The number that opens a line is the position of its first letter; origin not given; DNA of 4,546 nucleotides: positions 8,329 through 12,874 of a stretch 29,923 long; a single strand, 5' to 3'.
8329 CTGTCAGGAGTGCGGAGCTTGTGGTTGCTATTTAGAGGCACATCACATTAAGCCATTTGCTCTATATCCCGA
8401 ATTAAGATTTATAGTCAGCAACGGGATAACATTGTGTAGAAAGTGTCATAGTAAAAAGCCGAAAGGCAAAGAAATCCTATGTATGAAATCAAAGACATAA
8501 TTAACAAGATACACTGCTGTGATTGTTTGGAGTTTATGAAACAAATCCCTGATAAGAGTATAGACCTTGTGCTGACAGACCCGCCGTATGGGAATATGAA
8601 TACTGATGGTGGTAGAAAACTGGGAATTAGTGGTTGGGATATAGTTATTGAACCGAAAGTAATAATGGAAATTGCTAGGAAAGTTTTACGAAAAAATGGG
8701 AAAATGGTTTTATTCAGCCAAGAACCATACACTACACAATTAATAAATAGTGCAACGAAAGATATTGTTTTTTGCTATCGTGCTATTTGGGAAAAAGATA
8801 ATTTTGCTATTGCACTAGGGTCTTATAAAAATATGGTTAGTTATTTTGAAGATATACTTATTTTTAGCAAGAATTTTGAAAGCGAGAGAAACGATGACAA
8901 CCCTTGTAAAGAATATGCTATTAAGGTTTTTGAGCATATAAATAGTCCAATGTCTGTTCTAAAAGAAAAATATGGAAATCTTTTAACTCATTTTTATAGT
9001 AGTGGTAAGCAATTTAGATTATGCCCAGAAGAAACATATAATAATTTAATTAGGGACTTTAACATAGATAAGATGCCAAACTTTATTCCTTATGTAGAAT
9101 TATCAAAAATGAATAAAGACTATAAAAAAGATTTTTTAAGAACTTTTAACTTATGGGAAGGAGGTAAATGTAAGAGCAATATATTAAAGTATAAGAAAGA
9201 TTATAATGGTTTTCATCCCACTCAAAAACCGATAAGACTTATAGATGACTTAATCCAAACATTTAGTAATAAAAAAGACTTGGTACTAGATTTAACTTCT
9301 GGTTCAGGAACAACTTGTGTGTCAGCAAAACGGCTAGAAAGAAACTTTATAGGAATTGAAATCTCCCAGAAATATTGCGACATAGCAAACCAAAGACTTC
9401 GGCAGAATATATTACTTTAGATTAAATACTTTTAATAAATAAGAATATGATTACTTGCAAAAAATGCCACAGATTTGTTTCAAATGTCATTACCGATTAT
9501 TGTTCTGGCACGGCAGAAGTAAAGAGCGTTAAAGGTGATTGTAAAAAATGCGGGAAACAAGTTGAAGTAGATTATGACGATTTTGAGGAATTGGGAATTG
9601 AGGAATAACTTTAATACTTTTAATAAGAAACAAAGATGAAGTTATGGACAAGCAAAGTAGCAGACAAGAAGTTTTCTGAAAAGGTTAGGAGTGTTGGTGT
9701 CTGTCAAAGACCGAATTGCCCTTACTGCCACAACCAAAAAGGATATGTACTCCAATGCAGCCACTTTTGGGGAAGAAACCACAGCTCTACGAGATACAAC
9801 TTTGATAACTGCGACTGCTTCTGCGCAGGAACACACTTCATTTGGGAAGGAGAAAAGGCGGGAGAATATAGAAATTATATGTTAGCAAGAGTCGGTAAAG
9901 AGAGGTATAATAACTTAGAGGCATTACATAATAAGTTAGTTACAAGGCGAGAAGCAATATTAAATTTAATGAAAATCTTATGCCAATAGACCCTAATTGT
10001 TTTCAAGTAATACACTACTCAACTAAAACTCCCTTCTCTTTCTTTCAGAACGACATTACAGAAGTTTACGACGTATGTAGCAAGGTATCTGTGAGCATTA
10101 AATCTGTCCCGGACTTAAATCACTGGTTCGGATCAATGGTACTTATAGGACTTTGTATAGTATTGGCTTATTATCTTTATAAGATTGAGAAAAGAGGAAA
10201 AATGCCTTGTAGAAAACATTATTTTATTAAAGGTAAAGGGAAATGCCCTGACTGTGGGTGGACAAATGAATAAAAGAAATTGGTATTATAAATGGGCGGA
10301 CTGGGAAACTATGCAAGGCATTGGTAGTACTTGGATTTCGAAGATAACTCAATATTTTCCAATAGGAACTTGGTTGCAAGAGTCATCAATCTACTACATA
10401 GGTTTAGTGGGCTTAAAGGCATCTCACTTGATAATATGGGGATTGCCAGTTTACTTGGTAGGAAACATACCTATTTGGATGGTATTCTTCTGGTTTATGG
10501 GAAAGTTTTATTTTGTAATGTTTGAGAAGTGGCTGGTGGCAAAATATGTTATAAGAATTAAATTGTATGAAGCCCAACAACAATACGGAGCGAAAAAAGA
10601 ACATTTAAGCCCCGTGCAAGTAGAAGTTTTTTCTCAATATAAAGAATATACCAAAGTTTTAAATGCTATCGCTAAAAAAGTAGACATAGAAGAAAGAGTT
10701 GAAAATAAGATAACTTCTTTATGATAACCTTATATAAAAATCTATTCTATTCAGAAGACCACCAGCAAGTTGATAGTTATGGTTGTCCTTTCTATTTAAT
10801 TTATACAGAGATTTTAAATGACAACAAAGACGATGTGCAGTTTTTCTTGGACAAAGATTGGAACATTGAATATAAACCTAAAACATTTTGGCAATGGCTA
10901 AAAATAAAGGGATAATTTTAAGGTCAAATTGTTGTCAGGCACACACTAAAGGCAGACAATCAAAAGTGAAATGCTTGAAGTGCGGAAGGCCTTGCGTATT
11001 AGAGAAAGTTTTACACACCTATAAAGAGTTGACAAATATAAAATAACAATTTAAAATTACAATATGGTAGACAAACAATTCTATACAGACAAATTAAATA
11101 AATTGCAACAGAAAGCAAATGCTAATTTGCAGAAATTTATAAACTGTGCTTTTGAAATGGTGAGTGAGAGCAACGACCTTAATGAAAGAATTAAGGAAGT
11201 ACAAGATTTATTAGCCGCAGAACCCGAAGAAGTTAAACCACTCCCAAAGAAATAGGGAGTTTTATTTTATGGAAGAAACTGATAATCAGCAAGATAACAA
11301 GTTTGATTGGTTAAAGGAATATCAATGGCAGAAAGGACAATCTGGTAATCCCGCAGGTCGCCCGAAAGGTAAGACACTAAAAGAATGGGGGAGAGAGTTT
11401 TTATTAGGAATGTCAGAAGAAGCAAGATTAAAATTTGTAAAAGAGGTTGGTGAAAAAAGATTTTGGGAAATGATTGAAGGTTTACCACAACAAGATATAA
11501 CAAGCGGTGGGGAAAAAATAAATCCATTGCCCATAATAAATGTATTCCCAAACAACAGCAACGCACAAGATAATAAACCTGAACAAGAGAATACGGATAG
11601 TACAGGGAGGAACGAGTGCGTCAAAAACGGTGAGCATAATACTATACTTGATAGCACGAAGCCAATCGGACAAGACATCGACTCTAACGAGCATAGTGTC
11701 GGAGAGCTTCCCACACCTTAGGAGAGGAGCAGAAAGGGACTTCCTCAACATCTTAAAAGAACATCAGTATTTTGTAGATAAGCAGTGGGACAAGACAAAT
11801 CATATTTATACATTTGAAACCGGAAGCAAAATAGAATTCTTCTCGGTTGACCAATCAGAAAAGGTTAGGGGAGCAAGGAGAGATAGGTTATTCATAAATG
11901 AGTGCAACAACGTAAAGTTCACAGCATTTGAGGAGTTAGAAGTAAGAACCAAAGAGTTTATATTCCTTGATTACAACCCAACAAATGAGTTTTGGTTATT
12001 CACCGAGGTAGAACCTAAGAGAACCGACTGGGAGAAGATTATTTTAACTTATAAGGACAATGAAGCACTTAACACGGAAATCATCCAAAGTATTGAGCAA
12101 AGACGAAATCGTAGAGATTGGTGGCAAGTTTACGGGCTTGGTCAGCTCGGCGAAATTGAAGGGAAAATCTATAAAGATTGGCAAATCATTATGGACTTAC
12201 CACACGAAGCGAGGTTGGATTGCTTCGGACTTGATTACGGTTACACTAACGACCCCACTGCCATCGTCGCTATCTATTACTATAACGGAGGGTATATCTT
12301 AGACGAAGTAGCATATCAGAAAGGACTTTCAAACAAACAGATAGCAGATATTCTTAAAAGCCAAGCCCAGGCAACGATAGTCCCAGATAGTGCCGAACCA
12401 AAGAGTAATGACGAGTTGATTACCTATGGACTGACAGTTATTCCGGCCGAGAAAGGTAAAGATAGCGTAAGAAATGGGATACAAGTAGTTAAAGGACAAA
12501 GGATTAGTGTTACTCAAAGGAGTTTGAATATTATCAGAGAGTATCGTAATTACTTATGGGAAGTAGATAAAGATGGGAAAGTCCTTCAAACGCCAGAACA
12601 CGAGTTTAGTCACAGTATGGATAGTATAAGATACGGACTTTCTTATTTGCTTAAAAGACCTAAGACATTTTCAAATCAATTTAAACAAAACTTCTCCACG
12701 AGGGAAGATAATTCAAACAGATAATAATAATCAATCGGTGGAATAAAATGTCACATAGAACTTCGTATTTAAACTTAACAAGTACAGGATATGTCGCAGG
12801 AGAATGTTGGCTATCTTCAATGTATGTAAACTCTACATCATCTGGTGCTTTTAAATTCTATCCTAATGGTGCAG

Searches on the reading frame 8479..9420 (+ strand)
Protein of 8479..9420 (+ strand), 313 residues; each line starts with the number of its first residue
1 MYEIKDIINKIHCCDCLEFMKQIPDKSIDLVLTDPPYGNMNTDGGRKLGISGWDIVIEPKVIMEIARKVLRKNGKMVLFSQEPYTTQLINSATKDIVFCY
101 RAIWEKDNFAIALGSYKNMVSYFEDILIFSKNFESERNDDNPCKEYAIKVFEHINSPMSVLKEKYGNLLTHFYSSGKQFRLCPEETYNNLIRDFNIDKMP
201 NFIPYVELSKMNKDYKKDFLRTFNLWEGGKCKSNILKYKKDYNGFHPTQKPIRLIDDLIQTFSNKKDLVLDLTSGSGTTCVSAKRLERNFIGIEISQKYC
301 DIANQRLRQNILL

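Call 101: search_protein_families(library=phrogs, proteins=[window:8479-9420:+], max_evalue=0.00001)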
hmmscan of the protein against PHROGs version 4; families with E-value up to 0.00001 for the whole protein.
window:8479-9420:+ (313 aa): 10 families
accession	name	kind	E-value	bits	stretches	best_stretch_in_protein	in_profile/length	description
phrog_67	-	other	6.9e-63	214.8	1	5-311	120-347/743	DNA methyltransferase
phrog_498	-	other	5.1e-25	89.1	1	21-309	216-422/633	DNA methyltransferase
phrog_18293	-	other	2.2e-24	86.7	1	229-309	28-109/119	methyltransferase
phrog_12862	-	unknown function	7e-23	82.2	1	10-133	4-116/149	-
phrog_3008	-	other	3.7e-20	73.2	1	225-310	139-214/244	DNA methyltransferase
phrog_23148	-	unknown function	1.9e-15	58.3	1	239-309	78-148/165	-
phrog_6025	-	other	9e-15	55.8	1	10-120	13-124/192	DNA methyltransferase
phrog_23085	-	unknown function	6.2e-11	43.1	1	238-306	37-104/138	-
phrog_8769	-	other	6.5e-10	39.7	1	263-311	9-57/71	methyltransferase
phrog_6952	-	other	1.1e-09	39.5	1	241-300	109-168/181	DNA methyltransferase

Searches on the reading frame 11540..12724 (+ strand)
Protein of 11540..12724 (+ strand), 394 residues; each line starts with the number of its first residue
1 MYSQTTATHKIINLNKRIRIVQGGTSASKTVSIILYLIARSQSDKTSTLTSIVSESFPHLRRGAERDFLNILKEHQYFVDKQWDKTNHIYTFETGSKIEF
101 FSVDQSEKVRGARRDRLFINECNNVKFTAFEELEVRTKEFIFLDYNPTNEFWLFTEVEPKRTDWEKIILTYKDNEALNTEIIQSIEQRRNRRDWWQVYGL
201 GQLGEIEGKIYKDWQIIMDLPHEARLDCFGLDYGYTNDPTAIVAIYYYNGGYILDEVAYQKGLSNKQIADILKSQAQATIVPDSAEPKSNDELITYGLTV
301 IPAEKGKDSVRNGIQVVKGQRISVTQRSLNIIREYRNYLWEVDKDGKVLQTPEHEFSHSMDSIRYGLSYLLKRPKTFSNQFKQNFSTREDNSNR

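Call 101: search_protein_families(library=phrogs, proteins=[window:11540-12724:+], max_evalue=0.00001)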
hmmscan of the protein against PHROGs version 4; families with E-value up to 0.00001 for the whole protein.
window:11540-12724:+ (394 aa): 4 families
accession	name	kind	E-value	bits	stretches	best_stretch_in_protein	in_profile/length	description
phrog_2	-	head and packaging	1e-31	111.5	1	10-377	272-600/807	terminase large subunit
phrog_5653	-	head and packaging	1.1e-29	104.6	1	202-383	2-192/199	terminase large subunit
phrog_6672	-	head and packaging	1.4e-25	90.5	1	252-380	8-139/145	terminase large subunit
phrog_3717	-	head and packaging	3.2e-12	47.5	1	10-244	17-269/277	terminase large subunit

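Call 110: search_dna_similar(query=window:11540-12724:+, collection=phages, mode=protein, max_rows=15)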
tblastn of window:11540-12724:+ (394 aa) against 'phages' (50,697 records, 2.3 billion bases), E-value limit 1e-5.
Records with a match: 1361; places in all: 1367; records where one place covers at least 80% of the query: 440.
Best place of each record, by identity: <60% 1361.
By first word of the organism name: Vibrio 314; Staphylococcus 148; Streptococcus 139; Bacteroides 97; Enterococcus 87; Flavobacterium 75; Clostridium 51; Acinetobacter 43; Bacillus 41; Pseudomonas 36; and 58 more.
By host as written in the record: - 366; Staphylococcus aureus 39; Clostridium sporogenes ATCC-15579 30; Flavobacterium sp. LMO9 27; Enterococcus faecalis 27; Acinetobacter baumannii 20; Flavobacterium sp. LMO6 19; Pseudomonas aeruginosa 19; and 428 more.
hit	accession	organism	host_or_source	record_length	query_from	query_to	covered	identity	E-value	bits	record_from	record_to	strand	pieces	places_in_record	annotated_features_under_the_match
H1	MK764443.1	Flavobacterium phage FPSV-S2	Flavobacterium psychrophilum F482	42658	5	365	92%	44.5%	5e-91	305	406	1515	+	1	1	terminase large subunit protein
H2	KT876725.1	Flavobacterium phage FpV9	Flavobacterium psychrophilum 950106-1/1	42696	5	365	92%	44.5%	5e-91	305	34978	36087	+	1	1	terminase large subunit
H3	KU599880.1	Flavobacterium phage Fpv5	Flavobacterium psychrophilum 950106-1/1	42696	5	365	92%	44.5%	5e-91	305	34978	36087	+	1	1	terminase large subunit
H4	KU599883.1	Flavobacterium phage Fpv8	Flavobacterium psychrophilum 950106-1/1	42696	5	365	92%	44.5%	5e-91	305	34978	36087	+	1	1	terminase large subunit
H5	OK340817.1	Flavobacterium phage FpV9-1.2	Flavobacterium psychrophilum 020612-2/1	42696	5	365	92%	44.5%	5e-91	305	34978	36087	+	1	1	record has no annotation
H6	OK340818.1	Flavobacterium phage FpV9-1.3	Flavobacterium psychrophilum 020612-2/1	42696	5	365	92%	44.5%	5e-91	305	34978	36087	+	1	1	record has no annotation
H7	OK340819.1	Flavobacterium phage FpV9-2.1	Flavobacterium psychrophilum 020612-2/1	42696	5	365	92%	44.5%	5e-91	305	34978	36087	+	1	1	record has no annotation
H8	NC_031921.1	Flavobacterium phage Fpv5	Flavobacterium psychrophilum 950106-1/1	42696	5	365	92%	44.5%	5e-91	305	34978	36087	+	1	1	terminase large subunit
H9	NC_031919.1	Flavobacterium phage Fpv8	Flavobacterium psychrophilum 950106-1/1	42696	5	365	92%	44.5%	5e-91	305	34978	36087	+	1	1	terminase large subunit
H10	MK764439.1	Flavobacterium phage FPSV-D22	Flavobacterium psychrophilum FPS-D5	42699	5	365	92%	44.5%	5e-91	305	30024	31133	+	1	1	terminase large subunit protein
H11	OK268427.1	Flavobacterium phage FPSV-S20A3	Flavobacterium psychrophilum FPS-F15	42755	5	365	92%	44.5%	5e-91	305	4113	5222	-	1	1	record has no annotation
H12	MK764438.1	Flavobacterium phage FPSV-D19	Flavobacterium psychrophilum FPS-D10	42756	5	365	92%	44.5%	5e-91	305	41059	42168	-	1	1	terminase large subunit protein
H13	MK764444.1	Flavobacterium phage FPSV-S3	Flavobacterium psychrophilum 305-4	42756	5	365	92%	44.5%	5e-91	305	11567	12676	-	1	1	terminase large subunit protein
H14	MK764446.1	Flavobacterium phage FPSV-S18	Flavobacterium psychrophilum FPS-S7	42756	5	365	92%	44.5%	5e-91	305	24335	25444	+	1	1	terminase large subunit protein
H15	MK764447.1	Flavobacterium phage FPSV-S20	Flavobacterium psychrophilum FPS-S30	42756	5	365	92%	44.5%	5e-91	305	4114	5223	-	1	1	terminase large subunit protein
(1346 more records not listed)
